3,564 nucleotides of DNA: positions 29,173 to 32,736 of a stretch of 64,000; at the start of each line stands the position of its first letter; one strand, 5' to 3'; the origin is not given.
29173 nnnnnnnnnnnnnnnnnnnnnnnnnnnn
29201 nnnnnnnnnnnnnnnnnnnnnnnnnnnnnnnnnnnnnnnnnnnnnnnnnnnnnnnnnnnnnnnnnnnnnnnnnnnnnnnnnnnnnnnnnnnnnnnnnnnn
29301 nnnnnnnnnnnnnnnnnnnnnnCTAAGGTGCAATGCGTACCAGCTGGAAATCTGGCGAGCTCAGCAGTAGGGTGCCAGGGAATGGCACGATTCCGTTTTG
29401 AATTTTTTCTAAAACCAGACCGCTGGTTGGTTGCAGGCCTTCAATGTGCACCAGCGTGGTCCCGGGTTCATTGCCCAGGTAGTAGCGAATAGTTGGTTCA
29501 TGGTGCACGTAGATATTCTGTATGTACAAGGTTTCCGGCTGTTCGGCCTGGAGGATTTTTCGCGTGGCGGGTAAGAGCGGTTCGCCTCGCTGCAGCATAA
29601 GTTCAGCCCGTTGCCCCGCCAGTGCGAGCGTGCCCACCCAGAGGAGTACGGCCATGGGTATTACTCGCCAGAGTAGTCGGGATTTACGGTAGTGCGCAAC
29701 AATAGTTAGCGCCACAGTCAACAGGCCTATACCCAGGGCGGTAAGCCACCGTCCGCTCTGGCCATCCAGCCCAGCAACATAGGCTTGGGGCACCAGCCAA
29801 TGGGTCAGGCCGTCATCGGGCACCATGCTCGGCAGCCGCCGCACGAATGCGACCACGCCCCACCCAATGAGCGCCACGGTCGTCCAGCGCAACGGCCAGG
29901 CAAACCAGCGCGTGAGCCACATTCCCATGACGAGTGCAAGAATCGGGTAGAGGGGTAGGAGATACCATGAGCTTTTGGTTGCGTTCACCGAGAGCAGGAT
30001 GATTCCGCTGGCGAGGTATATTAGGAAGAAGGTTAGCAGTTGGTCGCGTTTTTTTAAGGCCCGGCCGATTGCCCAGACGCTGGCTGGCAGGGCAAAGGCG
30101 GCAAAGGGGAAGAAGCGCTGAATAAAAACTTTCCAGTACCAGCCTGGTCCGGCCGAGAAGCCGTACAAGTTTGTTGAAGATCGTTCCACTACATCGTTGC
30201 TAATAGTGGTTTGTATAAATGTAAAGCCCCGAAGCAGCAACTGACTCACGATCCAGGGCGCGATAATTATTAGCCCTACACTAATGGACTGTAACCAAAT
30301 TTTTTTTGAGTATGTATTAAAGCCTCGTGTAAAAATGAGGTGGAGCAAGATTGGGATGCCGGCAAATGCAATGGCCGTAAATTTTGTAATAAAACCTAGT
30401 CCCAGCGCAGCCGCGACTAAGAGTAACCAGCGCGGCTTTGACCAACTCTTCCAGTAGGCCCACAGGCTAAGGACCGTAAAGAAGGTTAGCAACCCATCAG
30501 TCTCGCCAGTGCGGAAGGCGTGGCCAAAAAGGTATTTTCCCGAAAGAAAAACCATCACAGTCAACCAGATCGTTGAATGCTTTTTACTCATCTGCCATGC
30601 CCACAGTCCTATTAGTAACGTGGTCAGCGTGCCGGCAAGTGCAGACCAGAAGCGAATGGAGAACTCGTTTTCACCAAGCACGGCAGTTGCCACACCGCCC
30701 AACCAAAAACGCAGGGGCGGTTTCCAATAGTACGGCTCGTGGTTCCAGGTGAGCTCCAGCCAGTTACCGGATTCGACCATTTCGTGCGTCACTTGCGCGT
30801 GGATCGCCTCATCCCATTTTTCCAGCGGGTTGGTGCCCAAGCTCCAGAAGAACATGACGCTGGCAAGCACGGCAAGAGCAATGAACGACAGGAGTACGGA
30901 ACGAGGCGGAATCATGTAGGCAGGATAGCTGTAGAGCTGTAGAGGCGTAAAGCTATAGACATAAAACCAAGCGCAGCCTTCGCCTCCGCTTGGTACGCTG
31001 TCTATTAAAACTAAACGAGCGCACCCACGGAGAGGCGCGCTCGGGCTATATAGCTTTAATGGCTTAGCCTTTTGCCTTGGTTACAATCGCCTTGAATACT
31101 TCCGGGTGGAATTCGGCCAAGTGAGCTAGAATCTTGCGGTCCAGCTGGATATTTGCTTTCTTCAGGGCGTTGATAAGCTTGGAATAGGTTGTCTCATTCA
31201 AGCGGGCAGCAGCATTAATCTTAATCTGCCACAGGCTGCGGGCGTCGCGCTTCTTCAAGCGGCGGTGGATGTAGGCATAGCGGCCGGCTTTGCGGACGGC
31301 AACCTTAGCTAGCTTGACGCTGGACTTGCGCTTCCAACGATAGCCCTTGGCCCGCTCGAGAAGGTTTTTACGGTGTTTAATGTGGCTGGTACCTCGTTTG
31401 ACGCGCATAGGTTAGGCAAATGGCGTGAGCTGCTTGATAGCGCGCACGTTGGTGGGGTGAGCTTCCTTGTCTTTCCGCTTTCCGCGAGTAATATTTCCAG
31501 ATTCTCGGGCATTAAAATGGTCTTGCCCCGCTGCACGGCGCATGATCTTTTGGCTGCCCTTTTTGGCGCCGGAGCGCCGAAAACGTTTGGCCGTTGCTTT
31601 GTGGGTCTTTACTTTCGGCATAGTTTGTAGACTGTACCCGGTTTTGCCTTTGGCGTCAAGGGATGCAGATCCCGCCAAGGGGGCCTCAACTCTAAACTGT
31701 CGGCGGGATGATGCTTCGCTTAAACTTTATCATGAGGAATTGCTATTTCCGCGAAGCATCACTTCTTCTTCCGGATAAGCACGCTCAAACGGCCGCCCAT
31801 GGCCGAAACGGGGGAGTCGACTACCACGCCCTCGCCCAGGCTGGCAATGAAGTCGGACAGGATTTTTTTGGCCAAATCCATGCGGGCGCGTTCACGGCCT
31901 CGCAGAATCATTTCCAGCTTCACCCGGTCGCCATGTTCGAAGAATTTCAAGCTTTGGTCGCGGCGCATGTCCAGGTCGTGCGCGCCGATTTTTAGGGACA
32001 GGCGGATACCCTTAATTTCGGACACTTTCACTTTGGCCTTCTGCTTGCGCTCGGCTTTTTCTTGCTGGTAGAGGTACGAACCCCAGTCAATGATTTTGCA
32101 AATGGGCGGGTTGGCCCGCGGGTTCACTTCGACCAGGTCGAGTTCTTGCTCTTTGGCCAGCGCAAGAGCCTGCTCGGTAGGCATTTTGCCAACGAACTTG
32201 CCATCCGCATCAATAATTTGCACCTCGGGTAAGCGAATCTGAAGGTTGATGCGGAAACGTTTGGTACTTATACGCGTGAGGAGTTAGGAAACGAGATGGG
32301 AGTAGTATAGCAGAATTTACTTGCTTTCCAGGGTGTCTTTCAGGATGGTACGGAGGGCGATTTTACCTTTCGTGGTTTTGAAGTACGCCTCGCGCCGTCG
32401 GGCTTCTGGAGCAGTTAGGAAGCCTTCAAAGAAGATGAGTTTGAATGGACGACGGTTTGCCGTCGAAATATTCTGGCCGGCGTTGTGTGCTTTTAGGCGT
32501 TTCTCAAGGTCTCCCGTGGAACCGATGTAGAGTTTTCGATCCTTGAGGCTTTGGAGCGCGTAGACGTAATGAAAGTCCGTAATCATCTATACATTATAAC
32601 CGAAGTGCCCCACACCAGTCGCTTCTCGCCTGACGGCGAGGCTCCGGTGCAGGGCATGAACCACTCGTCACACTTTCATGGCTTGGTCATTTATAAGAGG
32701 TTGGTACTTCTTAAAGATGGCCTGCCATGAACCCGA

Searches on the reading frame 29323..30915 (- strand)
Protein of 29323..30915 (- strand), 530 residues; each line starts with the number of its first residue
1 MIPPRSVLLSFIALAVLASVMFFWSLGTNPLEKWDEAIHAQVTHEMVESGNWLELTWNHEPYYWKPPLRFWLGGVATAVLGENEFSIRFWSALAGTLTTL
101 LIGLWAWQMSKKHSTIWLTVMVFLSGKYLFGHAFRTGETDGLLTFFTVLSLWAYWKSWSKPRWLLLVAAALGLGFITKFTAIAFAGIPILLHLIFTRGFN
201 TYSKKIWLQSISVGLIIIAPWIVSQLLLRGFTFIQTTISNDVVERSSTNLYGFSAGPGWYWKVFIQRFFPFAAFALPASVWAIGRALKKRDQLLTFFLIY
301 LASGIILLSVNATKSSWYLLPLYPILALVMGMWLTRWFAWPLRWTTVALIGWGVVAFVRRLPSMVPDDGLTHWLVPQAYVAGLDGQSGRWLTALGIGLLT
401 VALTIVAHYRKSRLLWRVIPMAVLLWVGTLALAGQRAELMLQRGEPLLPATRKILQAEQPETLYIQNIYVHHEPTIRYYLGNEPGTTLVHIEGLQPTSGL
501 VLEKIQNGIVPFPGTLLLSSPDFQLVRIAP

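Call 18: search_protein_families(library=pfam, proteins=[window:29323-30915:-])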
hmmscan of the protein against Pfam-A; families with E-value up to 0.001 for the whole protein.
window:29323-30915:- (530 aa): 2 families
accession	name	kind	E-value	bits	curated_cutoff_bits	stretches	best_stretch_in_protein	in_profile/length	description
PF13231.12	PMT_2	-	1.5e-18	67.9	26.1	1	65-222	2-158/160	Dolichyl-phosphate-mannose-protein mannosyltransferase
PF02366.24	PMT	-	6.9e-14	52.4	22.7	1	13-222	2-232/245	Dolichyl-phosphate-mannose-protein mannosyltransferase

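Call 86: search_protein_families(library=ncbifam, proteins=[window:29323-30915:-])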
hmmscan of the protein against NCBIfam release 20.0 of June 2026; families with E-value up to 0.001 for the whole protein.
window:29323-30915:- (530 aa): 2 families
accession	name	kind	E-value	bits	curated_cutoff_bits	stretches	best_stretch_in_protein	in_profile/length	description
NF009784.2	PRK13279.1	equivalog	1.1e-21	77.1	567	1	12-337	8-335/539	lipid IV(A) 4-amino-4-deoxy-L-arabinosyltransferase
TIGR03663.1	TIGR03663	subfamily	2.3e-11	43.4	126.25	1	11-195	4-181/435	flippase activity-associated protein Agl23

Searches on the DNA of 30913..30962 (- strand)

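Call 81: search_dna_similar(query=window:30913-30962:-, collection=plasmids, mode=distant, max_evalue=1, max_rows=10)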
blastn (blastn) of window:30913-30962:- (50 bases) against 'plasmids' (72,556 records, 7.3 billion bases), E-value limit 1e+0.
No match.

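Call 82: search_dna_similar(query=window:30913-30962:-, collection=phages, mode=distant, max_evalue=1, max_rows=10)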
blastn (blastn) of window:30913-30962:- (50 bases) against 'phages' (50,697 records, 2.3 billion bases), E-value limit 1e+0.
No match.

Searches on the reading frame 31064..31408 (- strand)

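Call 18: search_protein_families(library=pfam, proteins=[window:31064-31408:-])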
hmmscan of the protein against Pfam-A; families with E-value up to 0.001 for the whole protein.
window:31064-31408:- (114 aa): 1 family
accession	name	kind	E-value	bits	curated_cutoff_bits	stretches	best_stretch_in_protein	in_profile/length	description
PF00453.23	Ribosomal_L20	-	9.9e-34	116.1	30.8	1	2-108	1-107/107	Ribosomal protein L20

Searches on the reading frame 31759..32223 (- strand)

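Call 18: search_protein_families(library=pfam, proteins=[window:31759-32223:-])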
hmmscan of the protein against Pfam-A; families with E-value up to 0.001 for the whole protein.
window:31759-32223:- (154 aa): 2 families
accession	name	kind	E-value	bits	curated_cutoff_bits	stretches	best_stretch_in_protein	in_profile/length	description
PF05198.21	IF3_N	-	5.4e-23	81.4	26.9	1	2-61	11-70/70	Translation initiation factor IF-3, N-terminal domain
PF00707.27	IF3_C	-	2.6e-18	66.2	34.8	1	69-152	2-85/86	Translation initiation factor IF-3, C-terminal domain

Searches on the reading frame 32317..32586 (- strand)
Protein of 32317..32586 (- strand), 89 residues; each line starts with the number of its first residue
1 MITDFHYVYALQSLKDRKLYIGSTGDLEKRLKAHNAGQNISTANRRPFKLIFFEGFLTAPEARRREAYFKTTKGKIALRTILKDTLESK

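Call 84: search_protein_families(library=pfam, proteins=[window:32317-32586:-])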
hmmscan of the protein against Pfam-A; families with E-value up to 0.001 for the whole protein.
window:32317-32586:- (89 aa): 1 family
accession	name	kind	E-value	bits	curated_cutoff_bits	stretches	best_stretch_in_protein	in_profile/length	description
PF01541.30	GIY-YIG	-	1.2e-16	61.2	22.6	1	6-75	2-74/78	GIY-YIG catalytic domain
